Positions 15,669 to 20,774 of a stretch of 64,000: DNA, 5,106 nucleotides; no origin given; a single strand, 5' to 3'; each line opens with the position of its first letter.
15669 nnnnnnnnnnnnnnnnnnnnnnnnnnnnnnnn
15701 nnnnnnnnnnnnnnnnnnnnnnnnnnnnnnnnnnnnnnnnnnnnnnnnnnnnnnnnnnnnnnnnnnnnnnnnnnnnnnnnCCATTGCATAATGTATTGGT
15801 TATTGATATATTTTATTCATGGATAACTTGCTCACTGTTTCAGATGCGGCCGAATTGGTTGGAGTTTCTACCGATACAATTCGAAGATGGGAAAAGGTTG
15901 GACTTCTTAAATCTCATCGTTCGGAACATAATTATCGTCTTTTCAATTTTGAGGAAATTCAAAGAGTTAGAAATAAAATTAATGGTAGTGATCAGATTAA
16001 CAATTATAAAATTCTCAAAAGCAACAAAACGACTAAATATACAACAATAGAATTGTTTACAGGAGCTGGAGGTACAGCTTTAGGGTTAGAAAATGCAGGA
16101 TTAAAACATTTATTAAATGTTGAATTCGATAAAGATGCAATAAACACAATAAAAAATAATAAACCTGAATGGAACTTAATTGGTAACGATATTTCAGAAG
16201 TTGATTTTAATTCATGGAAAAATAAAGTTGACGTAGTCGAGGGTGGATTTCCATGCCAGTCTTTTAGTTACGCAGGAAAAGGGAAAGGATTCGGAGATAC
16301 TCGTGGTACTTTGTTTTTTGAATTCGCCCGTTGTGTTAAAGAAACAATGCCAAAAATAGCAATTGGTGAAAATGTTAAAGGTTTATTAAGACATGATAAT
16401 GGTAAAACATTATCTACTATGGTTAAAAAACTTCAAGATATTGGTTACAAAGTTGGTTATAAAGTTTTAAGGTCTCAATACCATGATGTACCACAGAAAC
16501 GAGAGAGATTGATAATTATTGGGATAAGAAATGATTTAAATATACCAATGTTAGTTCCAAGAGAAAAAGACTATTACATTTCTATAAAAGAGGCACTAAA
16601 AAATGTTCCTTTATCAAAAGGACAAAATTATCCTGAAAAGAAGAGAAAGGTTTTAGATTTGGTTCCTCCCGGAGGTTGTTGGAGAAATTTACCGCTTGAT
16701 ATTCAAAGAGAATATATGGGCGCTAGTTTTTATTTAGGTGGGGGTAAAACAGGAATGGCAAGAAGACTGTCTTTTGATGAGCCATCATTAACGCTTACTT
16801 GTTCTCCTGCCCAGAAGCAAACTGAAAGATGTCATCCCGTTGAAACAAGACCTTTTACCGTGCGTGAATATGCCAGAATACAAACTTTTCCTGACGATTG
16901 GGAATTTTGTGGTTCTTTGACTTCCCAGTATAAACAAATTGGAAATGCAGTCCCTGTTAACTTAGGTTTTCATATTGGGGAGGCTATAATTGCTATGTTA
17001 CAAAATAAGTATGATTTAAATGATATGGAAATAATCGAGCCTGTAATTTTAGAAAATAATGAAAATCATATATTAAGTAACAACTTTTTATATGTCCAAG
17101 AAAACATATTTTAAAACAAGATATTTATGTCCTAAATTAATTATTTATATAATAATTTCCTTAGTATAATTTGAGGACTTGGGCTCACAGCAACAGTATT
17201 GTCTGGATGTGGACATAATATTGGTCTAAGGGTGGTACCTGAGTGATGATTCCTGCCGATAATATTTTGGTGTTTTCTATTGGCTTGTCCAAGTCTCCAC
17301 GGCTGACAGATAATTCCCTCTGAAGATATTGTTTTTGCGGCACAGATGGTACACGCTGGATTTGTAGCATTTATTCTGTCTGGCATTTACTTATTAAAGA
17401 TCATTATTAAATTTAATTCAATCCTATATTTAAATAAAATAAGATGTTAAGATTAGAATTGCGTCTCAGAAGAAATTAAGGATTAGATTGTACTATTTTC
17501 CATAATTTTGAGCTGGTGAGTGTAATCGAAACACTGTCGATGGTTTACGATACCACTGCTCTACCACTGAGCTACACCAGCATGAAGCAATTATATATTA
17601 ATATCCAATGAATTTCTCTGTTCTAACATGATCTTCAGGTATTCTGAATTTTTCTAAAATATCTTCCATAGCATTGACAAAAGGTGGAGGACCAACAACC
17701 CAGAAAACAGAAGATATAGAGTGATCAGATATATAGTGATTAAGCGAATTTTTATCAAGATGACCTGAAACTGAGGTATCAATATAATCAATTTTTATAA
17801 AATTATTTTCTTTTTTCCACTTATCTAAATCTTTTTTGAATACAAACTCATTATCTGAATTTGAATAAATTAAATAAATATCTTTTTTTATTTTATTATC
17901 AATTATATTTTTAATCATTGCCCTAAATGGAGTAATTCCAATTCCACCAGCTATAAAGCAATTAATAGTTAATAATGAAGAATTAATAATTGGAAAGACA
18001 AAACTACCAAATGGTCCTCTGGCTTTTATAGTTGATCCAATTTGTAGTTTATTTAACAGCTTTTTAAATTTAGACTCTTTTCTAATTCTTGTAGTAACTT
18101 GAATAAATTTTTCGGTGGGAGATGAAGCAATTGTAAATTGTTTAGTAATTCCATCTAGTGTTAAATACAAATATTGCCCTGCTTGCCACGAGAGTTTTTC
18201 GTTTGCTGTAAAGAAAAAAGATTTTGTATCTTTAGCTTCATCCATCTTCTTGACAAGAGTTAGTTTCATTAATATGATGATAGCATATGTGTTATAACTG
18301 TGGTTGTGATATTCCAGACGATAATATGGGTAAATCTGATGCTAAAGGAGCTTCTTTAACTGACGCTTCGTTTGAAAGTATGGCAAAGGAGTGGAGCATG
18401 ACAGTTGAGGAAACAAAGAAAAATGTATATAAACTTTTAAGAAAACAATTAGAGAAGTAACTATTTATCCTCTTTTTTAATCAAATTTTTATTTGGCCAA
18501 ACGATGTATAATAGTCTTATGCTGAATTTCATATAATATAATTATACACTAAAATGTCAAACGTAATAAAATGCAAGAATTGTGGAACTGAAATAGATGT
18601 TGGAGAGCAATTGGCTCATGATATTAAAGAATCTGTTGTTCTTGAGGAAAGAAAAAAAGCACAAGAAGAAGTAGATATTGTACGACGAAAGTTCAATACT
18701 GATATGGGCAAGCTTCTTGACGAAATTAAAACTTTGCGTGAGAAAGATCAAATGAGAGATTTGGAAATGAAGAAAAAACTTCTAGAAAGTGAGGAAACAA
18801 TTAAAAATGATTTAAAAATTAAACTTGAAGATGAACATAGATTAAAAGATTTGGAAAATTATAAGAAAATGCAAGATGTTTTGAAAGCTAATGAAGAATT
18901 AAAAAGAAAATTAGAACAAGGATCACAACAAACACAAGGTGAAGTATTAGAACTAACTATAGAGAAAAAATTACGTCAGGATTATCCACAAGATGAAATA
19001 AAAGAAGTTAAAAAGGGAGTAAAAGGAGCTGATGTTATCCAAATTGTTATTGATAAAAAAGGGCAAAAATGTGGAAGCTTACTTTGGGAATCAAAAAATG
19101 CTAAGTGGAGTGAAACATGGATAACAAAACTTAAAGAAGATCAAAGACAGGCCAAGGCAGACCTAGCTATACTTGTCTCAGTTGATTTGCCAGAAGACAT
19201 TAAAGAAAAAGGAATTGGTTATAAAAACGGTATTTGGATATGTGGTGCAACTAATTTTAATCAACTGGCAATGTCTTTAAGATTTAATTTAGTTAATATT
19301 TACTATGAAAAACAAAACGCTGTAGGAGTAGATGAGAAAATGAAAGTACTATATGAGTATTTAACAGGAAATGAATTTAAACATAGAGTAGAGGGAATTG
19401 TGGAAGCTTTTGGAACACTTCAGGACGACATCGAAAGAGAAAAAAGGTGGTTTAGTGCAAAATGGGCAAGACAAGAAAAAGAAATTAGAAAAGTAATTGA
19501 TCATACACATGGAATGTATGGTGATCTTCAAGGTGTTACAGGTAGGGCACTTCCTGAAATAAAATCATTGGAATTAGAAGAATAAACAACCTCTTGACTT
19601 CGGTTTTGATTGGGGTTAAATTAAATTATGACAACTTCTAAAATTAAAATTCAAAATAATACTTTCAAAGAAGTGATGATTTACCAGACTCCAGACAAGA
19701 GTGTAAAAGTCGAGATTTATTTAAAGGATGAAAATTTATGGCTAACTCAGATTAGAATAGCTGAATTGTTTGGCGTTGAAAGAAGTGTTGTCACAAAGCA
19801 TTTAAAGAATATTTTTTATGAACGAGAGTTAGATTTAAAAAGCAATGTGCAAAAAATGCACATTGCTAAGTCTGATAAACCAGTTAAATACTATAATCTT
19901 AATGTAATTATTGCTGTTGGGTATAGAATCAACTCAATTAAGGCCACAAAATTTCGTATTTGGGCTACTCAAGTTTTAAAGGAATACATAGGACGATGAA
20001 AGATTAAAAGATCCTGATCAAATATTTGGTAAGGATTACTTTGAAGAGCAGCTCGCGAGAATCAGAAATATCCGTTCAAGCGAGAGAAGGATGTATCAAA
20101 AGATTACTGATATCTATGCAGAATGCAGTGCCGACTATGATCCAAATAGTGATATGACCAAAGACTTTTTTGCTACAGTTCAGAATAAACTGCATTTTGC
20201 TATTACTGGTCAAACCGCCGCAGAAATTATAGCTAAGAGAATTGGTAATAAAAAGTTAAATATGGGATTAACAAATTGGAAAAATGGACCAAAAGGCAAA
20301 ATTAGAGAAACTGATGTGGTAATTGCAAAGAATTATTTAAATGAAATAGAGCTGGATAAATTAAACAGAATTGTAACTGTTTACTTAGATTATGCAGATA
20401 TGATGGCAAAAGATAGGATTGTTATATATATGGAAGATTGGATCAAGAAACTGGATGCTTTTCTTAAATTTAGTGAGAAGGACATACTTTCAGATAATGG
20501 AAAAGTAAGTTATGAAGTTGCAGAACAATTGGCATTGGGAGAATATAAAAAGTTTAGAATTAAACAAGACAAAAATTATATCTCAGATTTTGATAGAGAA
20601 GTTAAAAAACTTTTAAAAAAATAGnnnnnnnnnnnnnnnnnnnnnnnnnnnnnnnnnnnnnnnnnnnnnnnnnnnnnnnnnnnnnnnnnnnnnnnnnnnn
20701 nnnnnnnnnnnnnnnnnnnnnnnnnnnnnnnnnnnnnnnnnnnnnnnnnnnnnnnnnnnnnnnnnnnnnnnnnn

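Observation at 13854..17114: Type II RM-like module with a stand-alone Cas4-like Fe-S nuclease and no CRISPR array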

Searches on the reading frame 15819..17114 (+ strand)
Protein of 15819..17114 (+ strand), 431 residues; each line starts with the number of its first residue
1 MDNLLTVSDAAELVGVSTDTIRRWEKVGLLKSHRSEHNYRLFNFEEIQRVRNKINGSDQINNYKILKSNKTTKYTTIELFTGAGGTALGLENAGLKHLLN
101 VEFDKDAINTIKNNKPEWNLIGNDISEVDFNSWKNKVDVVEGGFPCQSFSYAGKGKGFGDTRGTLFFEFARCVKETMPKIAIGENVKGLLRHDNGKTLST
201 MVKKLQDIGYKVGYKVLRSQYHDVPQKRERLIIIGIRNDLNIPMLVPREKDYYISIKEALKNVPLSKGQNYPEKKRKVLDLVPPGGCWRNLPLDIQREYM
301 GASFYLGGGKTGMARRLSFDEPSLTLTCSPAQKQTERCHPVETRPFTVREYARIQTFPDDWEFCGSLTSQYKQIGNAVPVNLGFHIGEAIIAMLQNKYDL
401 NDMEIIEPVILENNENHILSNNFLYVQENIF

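Call 3: search_protein_families(library=pfam, proteins=[window:15819-17114:+], max_evalue=0.1)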
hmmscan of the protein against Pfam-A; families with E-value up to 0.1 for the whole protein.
window:15819-17114:+ (431 aa): 10 families
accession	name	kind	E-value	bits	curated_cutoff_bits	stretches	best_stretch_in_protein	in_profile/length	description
PF00145.23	DNA_methylase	-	5.5e-82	276.2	22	1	74-391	1-323/324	C-5 cytosine-specific DNA methylase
PF00376.29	MerR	-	1.1e-12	48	28.2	1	6-42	1-38/38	MerR family regulatory protein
PF13411.12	MerR_1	-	7.4e-11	42.4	21.6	1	6-51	2-47/69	MerR HTH family regulatory protein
PF12728.13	HTH_17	-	1.5e-05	25.6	27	1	4-49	1-45/51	Helix-turn-helix domain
PF13542.12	HTH_Tnp_ISL3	-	0.0022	17.8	27.4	1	6-24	28-46/51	Helix-turn-helix domain of transposase family ISL3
PF13551.12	HTH_29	-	0.005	17.3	28.1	1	6-24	14-32/64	Winged helix-turn helix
PF13384.12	HTH_23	-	0.0063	16.8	24.6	1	5-24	18-37/50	Homeodomain-like domain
PF13518.12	HTH_28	-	0.036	14.6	25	1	6-26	14-34/52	Helix-turn-helix domain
PF08220.18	HTH_DeoR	-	0.061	13.5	21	1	5-23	15-33/57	DeoR-like helix-turn-helix domain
PF03602.21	Cons_hypoth95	-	0.09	12.9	24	0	66-120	36-89/182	Conserved hypothetical protein 95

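Call 4: search_protein_families(library=ncbifam, proteins=[window:15819-17114:+], max_evalue=0.1)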
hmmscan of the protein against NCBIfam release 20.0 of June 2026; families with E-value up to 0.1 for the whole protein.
window:15819-17114:+ (431 aa): 23 families
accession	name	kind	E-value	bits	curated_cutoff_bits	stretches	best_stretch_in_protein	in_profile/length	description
TIGR00675.1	dcm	superfamily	1e-75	255.4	100.65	1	77-389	2-328/329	DNA (cytosine-5-)-methyltransferase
NF007772.0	PRK10458.1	subfamily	1.1e-25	90.1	710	1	69-243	84-293/472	DNA cytosine methylase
NF047375.1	HeatShock_HspR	equivalog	8.5e-07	28.9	105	1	4-52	3-51/92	heat shock protein transcriptional repressor HspR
TIGR02043.1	ZntR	equivalog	1.3e-06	28.6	167.95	1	6-52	3-50/131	Zn(2+)-responsive transcriptional regulator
NF007069.0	PRK09514.1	equivalog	7.7e-06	25.9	143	1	7-51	4-49/141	Zn(2+)-responsive transcriptional regulator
TIGR01764.1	excise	domain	1.3e-05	25.4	28.8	1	4-48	1-44/49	excisionase family DNA-binding protein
NF011617.0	PRK15043.1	equivalog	2.4e-05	23.8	417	1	4-72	3-75/243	HTH-type transcriptional regulator MlrA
TIGR02044.1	CueR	equivalog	0.00013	22.1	147.4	1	6-51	2-48/127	Cu(I)-responsive transcriptional regulator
NF041849.1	trans_regNmlR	equivalog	0.00024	21.1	175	1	7-48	3-45/117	stress response transcriptional regulator NmlR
NF033518.0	transpos_IS607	equivalog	0.00024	20.7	110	1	9-55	2-48/187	IS607 family transposase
TIGR02047.1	CadR-PbrR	equivalog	0.00025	21.1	151.45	1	7-51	3-48/127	Cd(II)/Pb(II)-responsive transcriptional regulator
NF047377.1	heat_HspR_dupli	exception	0.00035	20.1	300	1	7-52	8-53/214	heat shock protein transcriptional repressor HspR, fused homodimer type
NF040522.1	VC1465_fam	subfamily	0.0011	19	70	1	5-50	10-49/111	VC1465 family Xer recombination activation factor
NF033787.1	HTH_BldC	subfamily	0.0014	18.5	77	1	4-49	2-47/49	BldC family transcriptional regulator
TIGR02051.1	MerR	equivalog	0.0018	18.5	150.85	1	6-51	1-47/124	mercury resistance transcriptional regulator MerR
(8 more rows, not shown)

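Call 5: search_protein_families(library=padloc, proteins=[window:15819-17114:+], max_evalue=0.1)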
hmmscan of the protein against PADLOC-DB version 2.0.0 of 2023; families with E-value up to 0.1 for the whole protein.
window:15819-17114:+ (431 aa): 66 families (the best 25 are shown)
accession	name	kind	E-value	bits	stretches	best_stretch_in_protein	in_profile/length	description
PDLC03330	MTase_II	-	2.1e-120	400.4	1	68-395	93-427/430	Type II methyltransferase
PDLC03272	MTase_II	-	4.4e-106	353.4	1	5-401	5-397/407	Type II methyltransferase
PDLC03378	MTase_II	-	8.5e-98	325.8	1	73-403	2-339/344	Type II methyltransferase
PDLC03234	MTase_II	-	2.2e-79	265.5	2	72-268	3-207/375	Type II methyltransferase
PDLC00026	DruM2|DruM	-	8.6e-78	260.2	1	73-397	4-321/336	DNA cytosine methylase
PDLC00033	DruM2|DruM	-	1.4e-73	246.3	1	70-396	18-366/368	DNA cytosine methylase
PDLC03326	MTase_II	-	3.1e-64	215.6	2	72-246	3-185/412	Type II methyltransferase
PDLC02650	DrmMII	-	1e-63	213.8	2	198-390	204-414/435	DrmMII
PDLC03307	MTase_II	-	1.8e-62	209.8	2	75-200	2-125/382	Type II methyltransferase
PDLC00027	DruM2|DruM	-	2.9e-58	196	2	74-299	12-228/361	DNA cytosine methylase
PDLC03237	MTase_II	-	1.7e-56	189.8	2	68-242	789-974/1036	Type II methyltransferase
PDLC00031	DruM2|DruM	-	2.4e-54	182.8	2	74-260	12-206/361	DNA cytosine methylase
PDLC00029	DruM2|DruM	-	7.5e-50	168.1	1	72-397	3-314/329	DNA cytosine methylase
PDLC02649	DrmMII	-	4.1e-48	162.4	3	133-265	112-249/422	DrmMII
PDLC02648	DrmMII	-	4e-44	149.2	2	62-240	10-232/468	DrmMII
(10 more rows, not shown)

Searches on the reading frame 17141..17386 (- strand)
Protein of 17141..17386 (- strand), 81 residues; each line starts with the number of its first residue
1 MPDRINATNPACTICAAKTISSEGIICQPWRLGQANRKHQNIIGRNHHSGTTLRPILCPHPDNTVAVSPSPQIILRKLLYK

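Call 49: search_protein_families(library=phrogs, proteins=[window:17141-17386:-], max_evalue=0.01)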
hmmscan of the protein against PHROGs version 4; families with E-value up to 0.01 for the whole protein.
window:17141-17386:- (81 aa): 0 families

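Call 50: search_protein_families(library=pfam, proteins=[window:17141-17386:-], max_evalue=1)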
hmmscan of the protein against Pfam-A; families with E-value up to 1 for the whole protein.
window:17141-17386:- (81 aa): 0 families

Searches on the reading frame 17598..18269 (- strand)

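Call 3: search_protein_families(library=pfam, proteins=[window:17598-18269:-], max_evalue=0.1)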
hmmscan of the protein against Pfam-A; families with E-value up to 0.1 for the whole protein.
window:17598-18269:- (223 aa): 4 families
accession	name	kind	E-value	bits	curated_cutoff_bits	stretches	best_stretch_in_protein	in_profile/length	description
PF00175.26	NAD_binding_1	-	2.7e-10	41.3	22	1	105-201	1-107/109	Oxidoreductase NAD-binding domain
PF00970.30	FAD_binding_6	-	1.7e-09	38.3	21.1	1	3-91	2-98/99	Oxidoreductase FAD-binding domain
PF08030.17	NAD_binding_6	-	0.00025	21.6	22.2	1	105-173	6-83/156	Ferric reductase NAD binding domain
PF08022.18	FAD_binding_8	-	0.0018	18.8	22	1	23-74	24-80/109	FAD-binding domain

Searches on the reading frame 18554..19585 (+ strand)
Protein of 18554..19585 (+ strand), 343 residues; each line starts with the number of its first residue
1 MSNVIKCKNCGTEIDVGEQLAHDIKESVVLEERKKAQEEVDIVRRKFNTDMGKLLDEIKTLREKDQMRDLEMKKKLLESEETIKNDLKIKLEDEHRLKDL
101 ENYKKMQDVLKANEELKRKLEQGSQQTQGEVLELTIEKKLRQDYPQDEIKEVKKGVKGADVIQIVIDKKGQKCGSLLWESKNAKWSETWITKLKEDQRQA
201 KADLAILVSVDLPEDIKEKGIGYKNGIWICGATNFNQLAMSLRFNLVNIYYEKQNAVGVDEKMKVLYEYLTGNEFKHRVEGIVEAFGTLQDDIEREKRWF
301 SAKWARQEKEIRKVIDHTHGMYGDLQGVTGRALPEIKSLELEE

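Call 3: search_protein_families(library=pfam, proteins=[window:18554-19585:+], max_evalue=0.1)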
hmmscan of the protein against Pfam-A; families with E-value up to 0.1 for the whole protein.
window:18554-19585:+ (343 aa): 1 family
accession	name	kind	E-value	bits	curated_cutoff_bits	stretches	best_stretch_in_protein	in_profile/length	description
PF09903.14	DUF2130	-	8.8e-59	199.3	26.7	1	101-342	7-253/255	Uncharacterized protein conserved in bacteria (DUF2130)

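Call 4: search_protein_families(library=ncbifam, proteins=[window:18554-19585:+], max_evalue=0.1)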
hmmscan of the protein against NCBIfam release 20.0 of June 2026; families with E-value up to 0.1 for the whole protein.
window:18554-19585:+ (343 aa): 0 families

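Call 5: search_protein_families(library=padloc, proteins=[window:18554-19585:+], max_evalue=0.1)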
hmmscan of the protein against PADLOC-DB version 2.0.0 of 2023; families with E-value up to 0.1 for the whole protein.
window:18554-19585:+ (343 aa): 0 families

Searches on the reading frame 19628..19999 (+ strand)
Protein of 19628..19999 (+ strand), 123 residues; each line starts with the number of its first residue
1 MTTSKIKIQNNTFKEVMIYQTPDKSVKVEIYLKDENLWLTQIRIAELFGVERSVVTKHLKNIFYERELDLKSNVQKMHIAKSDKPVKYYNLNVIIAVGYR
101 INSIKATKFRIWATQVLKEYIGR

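Call 3: search_protein_families(library=pfam, proteins=[window:19628-19999:+], max_evalue=0.1)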
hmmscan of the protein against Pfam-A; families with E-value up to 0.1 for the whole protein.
window:19628-19999:+ (123 aa): 3 families
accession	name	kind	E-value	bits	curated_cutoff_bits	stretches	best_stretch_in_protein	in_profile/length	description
PF13310.11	Virulence_RhuM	-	2.1e-16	60.4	33.7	1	76-121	11-56/252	Virulence protein RhuM family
PF09669.15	Phage_pRha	-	0.053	14.5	29.9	1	41-110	3-79/91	Phage regulatory protein Rha (Phage_pRha)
PF20384.3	DUF6679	-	0.064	13.8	23.9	0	17-49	5-37/103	Family of unknown function (DUF6679)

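Call 4: search_protein_families(library=ncbifam, proteins=[window:19628-19999:+], max_evalue=0.1)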
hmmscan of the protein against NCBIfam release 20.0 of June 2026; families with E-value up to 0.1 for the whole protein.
window:19628-19999:+ (123 aa): 1 family
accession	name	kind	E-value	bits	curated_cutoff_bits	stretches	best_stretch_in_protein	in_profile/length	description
TIGR03879.1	near_KaiC_dom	domain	0.048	14.1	65.1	1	30-80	28-77/91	probable regulatory domain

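Call 5: search_protein_families(library=padloc, proteins=[window:19628-19999:+], max_evalue=0.1)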
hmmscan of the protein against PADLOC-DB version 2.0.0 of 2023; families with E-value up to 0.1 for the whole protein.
window:19628-19999:+ (123 aa): 39 families (the best 25 are shown)
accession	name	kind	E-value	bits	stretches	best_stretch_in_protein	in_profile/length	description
PDLC04858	PDC-S05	-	1.8e-41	139.1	1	14-121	5-115/138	-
PDLC04876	PDC-S05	-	3.9e-41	138.7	1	12-121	6-121/174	-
PDLC04853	PDC-S05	-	6.1e-41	138.7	1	13-121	5-119/336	-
PDLC04854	PDC-S05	-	6.7e-41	138.3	1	14-121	4-117/212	-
PDLC04965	PDC-S23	-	8e-41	138.5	1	14-121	5-118/327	-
PDLC04870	PDC-S05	-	3.8e-40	135.6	1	9-121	4-119/214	-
PDLC04872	PDC-S05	-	4.6e-40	134.9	1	14-121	5-118/152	-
PDLC04851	PDC-S05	-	1.9e-39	133.7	1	9-121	5-123/342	-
PDLC04964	PDC-S23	-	6.8e-39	131.9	1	14-121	4-117/331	-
PDLC04852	PDC-S05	-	1.4e-38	130.7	1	10-121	7-124/346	-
PDLC04868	PDC-S05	-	2e-38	130.3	1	13-121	5-119/335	-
PDLC04843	PDC-S05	-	4.6e-38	129.2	1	13-121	5-116/330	-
PDLC04879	PDC-S05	-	1.2e-36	124.7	1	14-121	5-116/285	-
PDLC04963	PDC-S23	-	1.2e-34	118.2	1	15-121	3-110/312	-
PDLC04871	PDC-S05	-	5e-34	116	1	5-121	122-244/468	-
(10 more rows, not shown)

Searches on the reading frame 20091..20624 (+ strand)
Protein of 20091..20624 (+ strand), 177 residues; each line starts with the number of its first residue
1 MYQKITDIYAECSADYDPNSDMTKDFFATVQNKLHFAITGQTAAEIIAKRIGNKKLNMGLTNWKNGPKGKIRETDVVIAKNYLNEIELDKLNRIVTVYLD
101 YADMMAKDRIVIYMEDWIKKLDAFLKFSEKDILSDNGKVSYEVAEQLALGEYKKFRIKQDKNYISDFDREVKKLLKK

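Call 3: search_protein_families(library=pfam, proteins=[window:20091-20624:+], max_evalue=0.1)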
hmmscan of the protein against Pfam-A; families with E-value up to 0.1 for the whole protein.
window:20091-20624:+ (177 aa): 2 families
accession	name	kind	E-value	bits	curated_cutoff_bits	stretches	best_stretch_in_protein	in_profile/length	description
PF13310.11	Virulence_RhuM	-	2.2e-62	211.1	33.7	1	1-161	94-249/252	Virulence protein RhuM family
PF07373.16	CAMP_factor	-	0.026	14.4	23.3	1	37-120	80-158/219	CAMP factor (Cfa)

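Call 4: search_protein_families(library=ncbifam, proteins=[window:20091-20624:+], max_evalue=0.1)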
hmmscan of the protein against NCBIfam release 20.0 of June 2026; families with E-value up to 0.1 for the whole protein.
window:20091-20624:+ (177 aa): 0 families

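Call 5: search_protein_families(library=padloc, proteins=[window:20091-20624:+], max_evalue=0.1)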
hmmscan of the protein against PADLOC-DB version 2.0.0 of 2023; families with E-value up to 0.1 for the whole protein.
window:20091-20624:+ (177 aa): 10 families
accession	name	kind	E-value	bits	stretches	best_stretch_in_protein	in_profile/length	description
PDLC04851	PDC-S05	-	8.4e-73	243.4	1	1-175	162-335/342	-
PDLC04871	PDC-S05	-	7.3e-72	240.7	1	2-174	284-456/468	-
PDLC04868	PDC-S05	-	7.8e-71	236.9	1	1-175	159-330/335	-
PDLC04853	PDC-S05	-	1.6e-65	219.5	1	1-176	156-327/336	-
PDLC04852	PDC-S05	-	2.8e-58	195.5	1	1-175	162-333/346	-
PDLC04864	PDC-S05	-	8.4e-58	193.8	1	1-176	97-268/277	-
PDLC04843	PDC-S05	-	8e-50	167.9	1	1-174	153-322/330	-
PDLC04870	PDC-S05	-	1.3e-17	61.9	1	1-52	158-208/214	-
PDLC04860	PDC-S05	-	4.5e-05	21.3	1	129-173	86-130/141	-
PDLC04875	PDC-S05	-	0.011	14.1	1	113-176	53-116/123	-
